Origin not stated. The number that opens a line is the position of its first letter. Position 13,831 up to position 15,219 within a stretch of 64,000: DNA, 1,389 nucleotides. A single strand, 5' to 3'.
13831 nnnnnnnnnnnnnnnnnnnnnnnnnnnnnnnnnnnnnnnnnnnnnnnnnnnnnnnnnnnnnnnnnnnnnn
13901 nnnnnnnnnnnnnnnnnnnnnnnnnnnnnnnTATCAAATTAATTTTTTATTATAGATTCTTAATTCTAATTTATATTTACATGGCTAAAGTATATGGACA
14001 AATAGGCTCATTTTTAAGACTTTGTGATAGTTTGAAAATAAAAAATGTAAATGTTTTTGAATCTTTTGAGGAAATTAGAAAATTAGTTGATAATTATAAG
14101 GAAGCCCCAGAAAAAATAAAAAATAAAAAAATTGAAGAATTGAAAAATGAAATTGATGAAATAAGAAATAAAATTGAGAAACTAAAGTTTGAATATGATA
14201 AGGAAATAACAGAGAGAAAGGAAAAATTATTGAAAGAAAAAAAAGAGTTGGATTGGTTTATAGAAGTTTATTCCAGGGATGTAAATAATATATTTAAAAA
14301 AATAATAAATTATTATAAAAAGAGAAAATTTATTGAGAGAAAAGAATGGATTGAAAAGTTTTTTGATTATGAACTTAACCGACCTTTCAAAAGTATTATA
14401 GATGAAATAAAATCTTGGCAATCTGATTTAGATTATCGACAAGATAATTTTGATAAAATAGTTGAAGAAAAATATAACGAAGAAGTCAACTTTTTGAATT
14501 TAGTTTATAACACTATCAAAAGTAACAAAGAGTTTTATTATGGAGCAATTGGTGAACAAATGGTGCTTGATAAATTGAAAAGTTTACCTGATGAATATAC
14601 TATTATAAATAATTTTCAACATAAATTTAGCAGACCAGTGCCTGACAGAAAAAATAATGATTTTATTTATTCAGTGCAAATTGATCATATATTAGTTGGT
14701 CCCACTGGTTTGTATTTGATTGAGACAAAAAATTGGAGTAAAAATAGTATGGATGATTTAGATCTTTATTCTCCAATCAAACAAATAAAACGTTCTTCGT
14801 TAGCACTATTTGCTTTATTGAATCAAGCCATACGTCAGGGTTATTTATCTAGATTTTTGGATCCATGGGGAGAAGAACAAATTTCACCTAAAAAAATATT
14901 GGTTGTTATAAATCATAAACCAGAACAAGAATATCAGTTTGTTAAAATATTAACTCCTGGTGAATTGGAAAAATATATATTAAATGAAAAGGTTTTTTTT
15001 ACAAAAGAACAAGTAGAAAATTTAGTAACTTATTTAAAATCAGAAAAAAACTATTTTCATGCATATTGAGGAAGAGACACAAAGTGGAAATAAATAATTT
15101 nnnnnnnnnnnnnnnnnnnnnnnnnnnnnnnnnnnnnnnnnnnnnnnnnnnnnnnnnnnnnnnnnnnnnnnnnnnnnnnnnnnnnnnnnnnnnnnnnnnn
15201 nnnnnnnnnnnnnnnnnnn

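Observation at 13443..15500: Decayed defence-like islet: DUF2726 nuclease-like protein, NERD protein and the 5' relic of a Type III/IIG adenine methyltransferase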

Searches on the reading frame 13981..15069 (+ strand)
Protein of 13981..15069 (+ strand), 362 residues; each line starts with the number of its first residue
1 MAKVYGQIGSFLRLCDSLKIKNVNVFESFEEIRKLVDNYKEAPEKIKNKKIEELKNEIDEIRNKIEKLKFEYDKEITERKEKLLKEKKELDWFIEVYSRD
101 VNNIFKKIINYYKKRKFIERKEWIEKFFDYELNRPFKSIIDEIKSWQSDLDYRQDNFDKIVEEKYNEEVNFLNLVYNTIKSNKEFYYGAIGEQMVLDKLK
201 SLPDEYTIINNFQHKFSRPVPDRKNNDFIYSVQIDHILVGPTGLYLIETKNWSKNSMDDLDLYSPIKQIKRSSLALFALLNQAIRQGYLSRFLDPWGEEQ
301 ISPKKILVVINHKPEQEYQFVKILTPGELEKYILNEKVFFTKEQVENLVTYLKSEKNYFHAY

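Call 3: search_protein_families(library=pfam, proteins=[window:13981-15069:+], max_evalue=1)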
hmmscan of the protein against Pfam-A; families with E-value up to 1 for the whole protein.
window:13981-15069:+ (362 aa): 11 families
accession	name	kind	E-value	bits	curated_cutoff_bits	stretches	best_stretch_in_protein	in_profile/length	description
PF08378.17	NERD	-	9.8e-15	55.5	22.1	1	188-280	2-95/111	Nuclease-related domain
PF06008.19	Laminin_I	-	0.011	15.9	34.6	1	36-115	32-112/259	Laminin Domain I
PF07200.18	Mod_r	-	0.062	13.7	30.1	1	45-83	54-88/146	Modifier of rudimentary (Mod(r)) protein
PF12124.13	bCoV_SUD_C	-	0.087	13.1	25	1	174-202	38-64/66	Betacoronavirus SUD-C domain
PF04316.19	FlgM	-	0.14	12.8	25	1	31-60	11-39/55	Anti-sigma-28 factor, FlgM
PF03444.21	HrcA_DNA-bdg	-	0.18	12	21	1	32-69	10-48/79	Winged helix-turn-helix transcription repressor, HrcA DNA-binding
PF24033.1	DUF7342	-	0.2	12.1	31.6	1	38-85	66-113/150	Family of unknown function (DUF7342)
PF24448.1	T4_y05I_C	-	0.29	12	27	1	307-354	25-64/69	y05I-like putative transcription factor C-terminal domain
PF10186.14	ATG14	-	0.53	9.8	33.2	1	34-90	44-106/347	Vacuolar sorting 38 and autophagy-related subunit 14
PF05008.21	V-SNARE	-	0.57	11.1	25.9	1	28-82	15-69/92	Vesicle transport v-SNARE protein N-terminus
PF06810.17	Phage_scaffold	-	0.9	9.9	35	1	28-89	35-96/170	Phage capsid assembly scaffolding protein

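Call 4: search_protein_families(library=padloc, proteins=[window:13981-15069:+], max_evalue=1)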
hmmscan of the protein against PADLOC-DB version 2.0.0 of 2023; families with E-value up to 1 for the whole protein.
window:13981-15069:+ (362 aa): 2 families
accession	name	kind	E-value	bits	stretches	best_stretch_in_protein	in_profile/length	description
PDLC02714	PbeC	-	0.002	15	1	16-170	375-516/651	PbeC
PDLC03841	LeoBC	-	0.28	8.2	1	32-169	278-424/601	-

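Call 9: search_protein_families(library=ncbifam, proteins=[window:13981-15069:+], max_evalue=1)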
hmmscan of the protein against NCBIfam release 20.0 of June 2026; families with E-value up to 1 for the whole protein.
window:13981-15069:+ (362 aa): 7 families
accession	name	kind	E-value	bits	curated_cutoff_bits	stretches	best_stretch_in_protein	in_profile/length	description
NF047741.1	antiphage_MADS6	equivalog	4.4e-06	25.5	460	1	191-253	14-67/612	methylation-associated defense system protein kinase MAD6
NF042955.1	Ppl_antiphage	equivalog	0.00011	20.4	1000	1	8-164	390-545/882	anti-phage protein Ppl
NF045487.1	ASRP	equivalog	0.044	12.4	300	1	27-166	139-275/593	archaea-specific SMC-related protein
TIGR03499.1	FlhF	equivalog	0.14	12.2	174.15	0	41-90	100-150/286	flagellar biosynthesis GTPase FlhF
NF050013.1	HpsJ_like_A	equivalog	0.29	10.7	140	1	26-86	130-191/217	HpsJ-like protein, cyanoexosortase A-associated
NF046104.1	PptglHdxlasePcsB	equivalog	0.29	10.3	450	1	47-110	37-99/400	peptidoglycan hydrolase PcsB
NF004434.0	PRK05771.3-3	equivalog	0.95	7.8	777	0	36-143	201-303/686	V-type ATP synthase subunit I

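Call 27: find_homologous_proteins(query=window:13981-15066:+, max_evalue=0.001)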
Query window:13981-15066:+ (362 aa): 337 proteins with E <= 0.001 among 7182 candidates; the best 120 are listed.
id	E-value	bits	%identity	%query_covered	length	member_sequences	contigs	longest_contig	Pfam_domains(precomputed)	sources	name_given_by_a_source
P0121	7.0e-232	787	100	100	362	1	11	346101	PF08378.18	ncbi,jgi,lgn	-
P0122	2.6e-186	637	81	98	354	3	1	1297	PF08378.18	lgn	-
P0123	7.7e-76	274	42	97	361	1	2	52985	PF08378.18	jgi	jgi:hypothetical protein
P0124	2.4e-75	272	39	97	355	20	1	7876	PF08378.18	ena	-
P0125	2.1e-74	269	38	97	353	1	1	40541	PF08378.18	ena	-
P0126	2.0e-72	263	41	97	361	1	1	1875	PF08378.18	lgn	-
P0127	5.8e-72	261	38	97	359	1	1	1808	PF08378.18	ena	-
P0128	6.6e-72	261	39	97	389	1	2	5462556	PF08378.18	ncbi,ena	-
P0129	3.2e-64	236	39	99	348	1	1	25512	PF08378.18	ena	-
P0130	1.3e-62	230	36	99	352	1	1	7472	PF08378.18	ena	-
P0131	5.2e-62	228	38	98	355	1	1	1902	PF08378.18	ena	-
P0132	1.9e-61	226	38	97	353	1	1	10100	PF08378.18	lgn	-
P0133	4.4e-61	225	39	98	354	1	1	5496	PF08378.18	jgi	jgi:hypothetical protein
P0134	8.8e-61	224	37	97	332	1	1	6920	PF08378.18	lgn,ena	-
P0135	1.6e-60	223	37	97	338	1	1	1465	PF08378.18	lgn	-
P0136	7.3e-60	221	36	96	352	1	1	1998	PF08378.18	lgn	-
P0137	8.5e-60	221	37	90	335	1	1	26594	PF08378.18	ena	-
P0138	1.0e-59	221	40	77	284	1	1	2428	PF08378.18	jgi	-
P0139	3.0e-59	219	37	98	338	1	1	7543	PF08378.18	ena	-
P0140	9.1e-59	218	36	97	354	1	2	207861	PF08378.18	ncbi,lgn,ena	-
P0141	8.4e-58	214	38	96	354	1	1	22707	PF08378.18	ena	-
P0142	2.2e-55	207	36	98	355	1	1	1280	PF08378.18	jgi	jgi:hypothetical protein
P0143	8.1e-54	201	37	96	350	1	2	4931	PF08378.18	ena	-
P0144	2.1e-53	200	53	46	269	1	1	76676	PF08378.18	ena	-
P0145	2.7e-53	200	35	99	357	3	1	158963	PF08378.18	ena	-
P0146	1.1e-52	198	52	46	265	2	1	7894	PF08378.18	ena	-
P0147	1.9e-52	197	34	98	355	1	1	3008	PF08378.18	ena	-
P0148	2.2e-52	197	51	49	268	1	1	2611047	PF08378.18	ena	-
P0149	1.2e-51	194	53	46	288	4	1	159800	PF08378.18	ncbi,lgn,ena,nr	ncbi:MAG: nuclease-related domain-containing protein [Nitrospira sp.]|nr:nuclease-related domain-con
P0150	5.6e-51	192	34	92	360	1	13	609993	PF08378.18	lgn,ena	-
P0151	2.1e-50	190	35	97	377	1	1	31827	PF08378.18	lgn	-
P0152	2.5e-50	190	34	97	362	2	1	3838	PF08378.18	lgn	-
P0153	2.7e-50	190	34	98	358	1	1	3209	PF08378.18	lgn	-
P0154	3.3e-50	189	34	97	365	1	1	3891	PF08378.18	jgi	jgi:hypothetical protein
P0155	4.3e-50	189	32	99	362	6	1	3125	PF08378.18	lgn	-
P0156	1.4e-49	187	35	97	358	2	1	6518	PF08378.18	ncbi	-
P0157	1.7e-49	187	35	98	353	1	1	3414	PF08378.18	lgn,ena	-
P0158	1.7e-49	187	35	92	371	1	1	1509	PF08378.18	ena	-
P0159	1.9e-49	187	34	97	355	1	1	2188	PF08378.18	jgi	jgi:hypothetical protein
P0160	2.0e-49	187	34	98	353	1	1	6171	PF08378.18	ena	-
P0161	2.2e-49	187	33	97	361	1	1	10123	PF08378.18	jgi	jgi:hypothetical protein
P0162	4.6e-49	186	34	99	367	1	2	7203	PF08378.18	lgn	-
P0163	5.3e-49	186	34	99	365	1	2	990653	PF08378.18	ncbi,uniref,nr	ncbi:nuclease-related domain-containing protein [Flavihumibacter stibioxidans]|uniref:NERD domain-co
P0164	6.1e-49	185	34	97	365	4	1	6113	PF08378.18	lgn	-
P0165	1.0e-48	185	33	97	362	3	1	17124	PF08378.18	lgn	-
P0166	1.3e-48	184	35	97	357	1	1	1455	PF08378.18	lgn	-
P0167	1.4e-48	184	32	97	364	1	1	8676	PF08378.18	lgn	-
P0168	1.5e-48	184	33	99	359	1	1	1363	PF08378.18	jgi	jgi:hypothetical protein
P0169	2.1e-48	184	34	97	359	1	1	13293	PF08378.18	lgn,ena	-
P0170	2.2e-48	184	31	99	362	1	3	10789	PF08378.18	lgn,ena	-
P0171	3.0e-48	183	34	97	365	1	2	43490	PF08378.18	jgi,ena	jgi:hypothetical protein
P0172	3.0e-48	183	33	92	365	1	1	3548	PF08378.18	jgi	jgi:hypothetical protein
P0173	3.3e-48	183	37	92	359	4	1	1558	PF08378.18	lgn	-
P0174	3.4e-48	183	33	97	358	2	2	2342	PF08378.18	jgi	-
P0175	3.5e-48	183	33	97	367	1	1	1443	PF08378.18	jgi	jgi:hypothetical protein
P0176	3.5e-48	183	31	97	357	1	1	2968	PF08378.18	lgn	-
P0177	4.5e-48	183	33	98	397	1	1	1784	PF08378.18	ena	-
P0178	4.9e-48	182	33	97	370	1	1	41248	PF08378.18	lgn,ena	-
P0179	5.6e-48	182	32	99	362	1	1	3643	PF08378.18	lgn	-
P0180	7.0e-48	182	37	97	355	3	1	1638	PF08378.18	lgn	-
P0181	8.2e-48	182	34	97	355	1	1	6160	PF08378.18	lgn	-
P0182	1.1e-47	181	34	97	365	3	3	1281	PF08378.18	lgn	-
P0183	1.3e-47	181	33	96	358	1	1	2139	PF08378.18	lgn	-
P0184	1.3e-47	181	32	97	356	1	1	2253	PF08378.18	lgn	-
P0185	1.4e-47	181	32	97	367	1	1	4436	PF08378.18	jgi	jgi:Nuclease-related domain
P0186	1.5e-47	181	32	99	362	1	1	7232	PF08378.18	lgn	-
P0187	1.5e-47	181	33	99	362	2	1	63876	PF08378.18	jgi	-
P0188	1.6e-47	181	36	92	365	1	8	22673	PF08378.18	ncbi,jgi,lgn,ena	jgi:hypothetical protein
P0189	2.2e-47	180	35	92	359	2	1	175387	PF08378.18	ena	-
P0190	2.3e-47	180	34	97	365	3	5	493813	PF08378.18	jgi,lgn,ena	jgi:hypothetical protein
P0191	2.3e-47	180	35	92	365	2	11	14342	PF08378.18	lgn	-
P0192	2.4e-47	180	33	92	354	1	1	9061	PF08378.18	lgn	-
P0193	2.5e-47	180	33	97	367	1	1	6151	PF08378.18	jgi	jgi:hypothetical protein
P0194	2.5e-47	180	33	97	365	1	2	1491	PF08378.18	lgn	-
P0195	2.7e-47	180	34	97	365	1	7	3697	PF08378.18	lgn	-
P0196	2.8e-47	180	33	99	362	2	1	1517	PF08378.18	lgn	-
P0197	3.0e-47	180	34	97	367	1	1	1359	PF08378.18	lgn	-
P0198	3.1e-47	180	33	97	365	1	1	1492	PF08378.18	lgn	-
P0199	3.6e-47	180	32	96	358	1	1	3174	PF08378.18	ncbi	-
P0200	4.1e-47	179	33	97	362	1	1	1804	PF08378.18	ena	-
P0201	4.2e-47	179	34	99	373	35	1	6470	PF08378.18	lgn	-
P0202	4.3e-47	179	34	97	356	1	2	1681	PF08378.18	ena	-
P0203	4.5e-47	179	34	97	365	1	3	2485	PF08378.18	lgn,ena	-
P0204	4.9e-47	179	32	97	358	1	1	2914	PF08378.18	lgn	-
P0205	5.2e-47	179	31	97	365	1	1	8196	PF08378.18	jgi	jgi:hypothetical protein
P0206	7.0e-47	179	34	97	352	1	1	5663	PF00092.35,PF08378.18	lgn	-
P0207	8.0e-47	178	31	97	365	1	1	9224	PF08378.18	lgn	-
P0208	1.1e-46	178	33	92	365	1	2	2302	PF08378.18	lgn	-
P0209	1.1e-46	178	34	92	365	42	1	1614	PF08378.18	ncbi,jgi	jgi:hypothetical protein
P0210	1.2e-46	178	32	97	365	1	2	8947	PF08378.18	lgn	-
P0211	1.6e-46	177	31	97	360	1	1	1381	PF08378.18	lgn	-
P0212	1.7e-46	177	33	100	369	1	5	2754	PF08378.18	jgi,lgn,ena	-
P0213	1.7e-46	177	34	92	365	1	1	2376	PF08378.18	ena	-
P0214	1.8e-46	177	34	98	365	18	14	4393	PF08378.18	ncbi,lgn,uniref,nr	ncbi:NERD domain-containing protein [Parapedobacter sp. SGR-10]|uniref:nuclease-related domain-conta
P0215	2.0e-46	177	32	97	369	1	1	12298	PF08378.18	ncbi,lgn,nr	ncbi:MAG: hypothetical protein EOO16_15540 [Chitinophagaceae bacterium]|nr:MAG: hypothetical protein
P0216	2.1e-46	177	33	97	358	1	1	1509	PF08378.18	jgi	jgi:Nuclease-related domain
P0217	2.2e-46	177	31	97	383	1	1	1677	PF08378.18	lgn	-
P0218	2.2e-46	177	34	92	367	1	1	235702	PF08378.18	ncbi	-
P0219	2.3e-46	177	34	97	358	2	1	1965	PF08378.18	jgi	jgi:stress-induced morphogen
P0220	2.7e-46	177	32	97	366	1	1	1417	PF08378.18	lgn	-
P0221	3.0e-46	177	34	97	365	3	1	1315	PF08378.18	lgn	-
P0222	3.0e-46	176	32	97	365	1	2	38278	PF08378.18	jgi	jgi:uncharacterized protein YdcH (DUF465 family)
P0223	3.1e-46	176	33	96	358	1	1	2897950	PF08378.18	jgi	jgi:hypothetical protein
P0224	3.4e-46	176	33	97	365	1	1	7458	PF08378.18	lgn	-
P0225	3.6e-46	176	31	95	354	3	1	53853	PF08378.18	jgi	-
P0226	3.9e-46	176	35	92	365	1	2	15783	PF08378.18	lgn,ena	-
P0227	4.0e-46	176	35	97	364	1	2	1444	PF08378.18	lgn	-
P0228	4.0e-46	176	35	99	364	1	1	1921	PF08378.18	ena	-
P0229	4.4e-46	176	29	97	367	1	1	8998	PF08378.18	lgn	-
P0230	5.3e-46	176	33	97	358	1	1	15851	PF08378.18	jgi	-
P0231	5.5e-46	176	35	92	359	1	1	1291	PF08378.18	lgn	-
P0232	5.7e-46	176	33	97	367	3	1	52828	PF08378.18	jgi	jgi:hypothetical protein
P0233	5.8e-46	176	34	96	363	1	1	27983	PF08378.18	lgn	-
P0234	5.8e-46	176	35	97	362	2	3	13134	PF08378.18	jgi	jgi:hypothetical protein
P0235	6.1e-46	175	35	97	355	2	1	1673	PF08378.18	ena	-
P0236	6.3e-46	175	34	92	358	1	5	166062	PF08378.18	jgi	-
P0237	6.3e-46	175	33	97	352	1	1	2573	PF08378.18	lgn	-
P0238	7.1e-46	175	33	97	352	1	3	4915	PF08378.18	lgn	-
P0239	7.3e-46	175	33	92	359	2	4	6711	PF08378.18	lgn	-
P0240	7.4e-46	175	33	97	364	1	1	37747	PF08378.18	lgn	-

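Call 28: find_encoding_contigs(protein=P0123, flank=5000, max_places=2)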
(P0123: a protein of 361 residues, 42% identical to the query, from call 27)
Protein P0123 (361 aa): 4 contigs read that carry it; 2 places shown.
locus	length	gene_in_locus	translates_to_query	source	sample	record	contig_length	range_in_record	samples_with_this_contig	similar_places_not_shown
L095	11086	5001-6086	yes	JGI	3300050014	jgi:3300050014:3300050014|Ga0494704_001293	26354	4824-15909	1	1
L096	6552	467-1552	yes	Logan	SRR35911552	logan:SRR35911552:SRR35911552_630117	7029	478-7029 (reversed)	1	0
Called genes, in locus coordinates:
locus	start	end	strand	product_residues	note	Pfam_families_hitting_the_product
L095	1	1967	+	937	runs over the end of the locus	PF26449:DUF8128, PF01935:DUF87 (faint), PF10412:TrwB_AAD_bind (faint)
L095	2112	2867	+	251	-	PF13814:Replic_Relax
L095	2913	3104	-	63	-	-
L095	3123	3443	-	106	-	PF11171:DUF2958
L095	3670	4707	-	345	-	PF02016:Peptidase_S66, PF17676:Peptidase_S66C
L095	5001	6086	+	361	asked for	PF08378:NERD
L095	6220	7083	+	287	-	PF08538:DUF1749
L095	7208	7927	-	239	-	PF05448:AXE1 (faint), PF02129:Peptidase_S15 (weak), PF12146:Hydrolase_4, PF00326:Peptidase_S9, PF05728:UPF0227 (weak), PF08840:BAAT_C (faint)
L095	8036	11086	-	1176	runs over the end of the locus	PF13086:AAA_11 (faint), PF13245:AAA_19 (faint), PF13604:AAA_30 (faint), PF13087:AAA_12, PF18741:MTES_1575, PF08373:RAP (weak)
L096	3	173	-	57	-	?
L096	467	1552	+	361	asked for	PF08378:NERD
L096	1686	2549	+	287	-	PF08538:DUF1749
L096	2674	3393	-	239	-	PF05448:AXE1 (faint), PF02129:Peptidase_S15 (weak), PF12146:Hydrolase_4, PF00326:Peptidase_S9, PF05728:UPF0227 (weak), PF08840:BAAT_C (faint)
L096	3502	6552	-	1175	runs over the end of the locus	?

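Call 29: find_encoding_contigs(protein=P0128, flank=5000, max_places=2)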
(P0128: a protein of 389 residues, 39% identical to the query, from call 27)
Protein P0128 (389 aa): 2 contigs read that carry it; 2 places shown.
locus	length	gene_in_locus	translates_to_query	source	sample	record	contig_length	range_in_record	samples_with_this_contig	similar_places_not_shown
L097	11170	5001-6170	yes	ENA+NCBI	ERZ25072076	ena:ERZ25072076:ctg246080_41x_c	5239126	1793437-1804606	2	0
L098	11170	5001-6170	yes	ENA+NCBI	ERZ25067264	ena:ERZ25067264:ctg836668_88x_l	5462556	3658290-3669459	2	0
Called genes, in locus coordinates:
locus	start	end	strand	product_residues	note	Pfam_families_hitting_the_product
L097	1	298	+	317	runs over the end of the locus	PF00248:Aldo_ket_red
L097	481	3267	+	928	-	PF20464:MmeI_N, PF20465:MmeI_hel, PF20473:MmeI_Mtase, PF20466:MmeI_TRD, PF20467:MmeI_C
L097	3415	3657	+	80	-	PF04255:DUF433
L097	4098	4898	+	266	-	-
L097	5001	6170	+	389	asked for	PF08378:NERD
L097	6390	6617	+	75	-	PF04255:DUF433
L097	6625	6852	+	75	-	PF18480:DUF5615 (weak)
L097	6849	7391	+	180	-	PF07690:MFS_1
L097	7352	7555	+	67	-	-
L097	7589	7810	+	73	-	-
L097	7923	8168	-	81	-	-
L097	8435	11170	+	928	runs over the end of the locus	-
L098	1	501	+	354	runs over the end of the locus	PF00248:Aldo_ket_red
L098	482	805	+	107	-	-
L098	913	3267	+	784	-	PF20465:MmeI_hel, PF20473:MmeI_Mtase, PF20466:MmeI_TRD, PF20467:MmeI_C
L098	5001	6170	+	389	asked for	PF08378:NERD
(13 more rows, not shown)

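Call 30: find_encoding_contigs(protein=P0125, flank=5000, max_places=2)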
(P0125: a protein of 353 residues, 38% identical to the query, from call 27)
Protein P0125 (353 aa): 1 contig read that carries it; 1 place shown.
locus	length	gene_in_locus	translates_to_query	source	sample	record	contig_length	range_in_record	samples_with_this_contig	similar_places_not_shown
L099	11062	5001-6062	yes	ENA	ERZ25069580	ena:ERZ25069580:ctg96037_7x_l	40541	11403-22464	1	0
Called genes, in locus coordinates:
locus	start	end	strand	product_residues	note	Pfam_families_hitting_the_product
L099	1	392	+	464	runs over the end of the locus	PF01565:FAD_binding_4, PF02913:FAD-oxidase_C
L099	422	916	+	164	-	PF03473:MOSC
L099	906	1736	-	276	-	PF01887:SAM_HAT_N, PF20257:SAM_HAT_C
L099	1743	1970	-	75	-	PF03840:SecG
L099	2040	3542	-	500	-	PF02934:GatB_N, PF02637:GatB_Yqey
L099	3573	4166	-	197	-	PF11667:DUF3267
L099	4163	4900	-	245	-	PF01135:PCMT, PF00398:RrnaAD (weak)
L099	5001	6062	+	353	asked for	PF08378:NERD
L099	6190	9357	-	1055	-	PF25852:DUF6242_C (faint), PF02012:BNR (faint), PF13088:BNR_2 (faint), PF15902:Sortilin-Vps10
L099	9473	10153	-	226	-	PF06267:DUF1028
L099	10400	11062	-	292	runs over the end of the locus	PF01522:Polysacc_deac_1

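Call 31: find_encoding_contigs(protein=P0150, flank=5000, max_places=3)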
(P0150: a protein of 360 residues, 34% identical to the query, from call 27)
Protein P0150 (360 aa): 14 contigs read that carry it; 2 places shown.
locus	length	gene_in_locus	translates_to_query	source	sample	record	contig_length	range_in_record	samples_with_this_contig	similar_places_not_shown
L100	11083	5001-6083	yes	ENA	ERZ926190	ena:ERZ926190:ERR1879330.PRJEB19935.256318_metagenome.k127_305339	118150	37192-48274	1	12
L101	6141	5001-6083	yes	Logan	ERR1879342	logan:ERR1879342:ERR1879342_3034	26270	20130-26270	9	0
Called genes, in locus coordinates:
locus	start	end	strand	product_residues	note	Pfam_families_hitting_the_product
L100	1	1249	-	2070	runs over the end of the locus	PF00801:PKD, PF18911:PKD_4, PF00801:PKD, PF18911:PKD_4, PF00801:PKD, PF18911:PKD_4, PF18911:PKD_4, PF18911:PKD_4, +10 more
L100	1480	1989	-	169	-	PF04978:MST (weak), PF05163:DinB, PF12867:DinB_2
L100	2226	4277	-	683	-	PF16655:PhoD_N, PF09423:PhoD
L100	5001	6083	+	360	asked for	PF08378:NERD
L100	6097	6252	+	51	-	-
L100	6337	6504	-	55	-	-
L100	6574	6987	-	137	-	PF00376:MerR, PF13411:MerR_1, PF09278:MerR-DNA-bind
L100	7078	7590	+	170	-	-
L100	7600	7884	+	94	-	-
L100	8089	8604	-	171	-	-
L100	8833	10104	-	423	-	PF02411:MerT, PF00403:HMA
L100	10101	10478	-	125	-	PF12840:HTH_20, PF01022:HTH_5, PF13412:HTH_24 (weak)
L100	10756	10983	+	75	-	-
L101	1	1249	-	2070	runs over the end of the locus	PF00801:PKD, PF18911:PKD_4, PF00801:PKD, PF18911:PKD_4, PF00801:PKD, PF18911:PKD_4, PF18911:PKD_4, PF18911:PKD_4, +10 more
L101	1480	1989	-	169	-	PF04978:MST (weak), PF05163:DinB, PF12867:DinB_2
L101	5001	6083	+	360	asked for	PF08378:NERD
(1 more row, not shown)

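Call 51: list_cluster_members(proteins=[window:13981-15066:+, window:13443-13928:+, window:15101-15361:+, window:16230-16787:+])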
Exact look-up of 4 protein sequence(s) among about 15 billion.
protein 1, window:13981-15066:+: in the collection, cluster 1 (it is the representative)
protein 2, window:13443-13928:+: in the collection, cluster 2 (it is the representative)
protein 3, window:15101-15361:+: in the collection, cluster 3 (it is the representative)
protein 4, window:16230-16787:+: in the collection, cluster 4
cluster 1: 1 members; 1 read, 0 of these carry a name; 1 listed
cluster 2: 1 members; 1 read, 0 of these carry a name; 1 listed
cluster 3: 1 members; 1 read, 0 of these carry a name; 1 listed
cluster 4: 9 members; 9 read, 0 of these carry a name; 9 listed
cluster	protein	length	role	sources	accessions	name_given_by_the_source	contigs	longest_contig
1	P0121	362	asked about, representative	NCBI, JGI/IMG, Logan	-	-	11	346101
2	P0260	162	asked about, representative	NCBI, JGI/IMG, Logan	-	-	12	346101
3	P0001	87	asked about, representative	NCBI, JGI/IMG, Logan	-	-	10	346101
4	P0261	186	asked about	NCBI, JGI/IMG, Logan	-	-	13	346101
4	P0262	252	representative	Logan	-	-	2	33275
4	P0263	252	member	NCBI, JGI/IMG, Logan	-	-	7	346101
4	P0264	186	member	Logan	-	-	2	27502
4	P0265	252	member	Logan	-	-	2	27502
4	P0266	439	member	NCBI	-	-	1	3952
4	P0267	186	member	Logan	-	-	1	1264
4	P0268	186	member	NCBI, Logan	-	-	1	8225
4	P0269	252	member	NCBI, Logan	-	-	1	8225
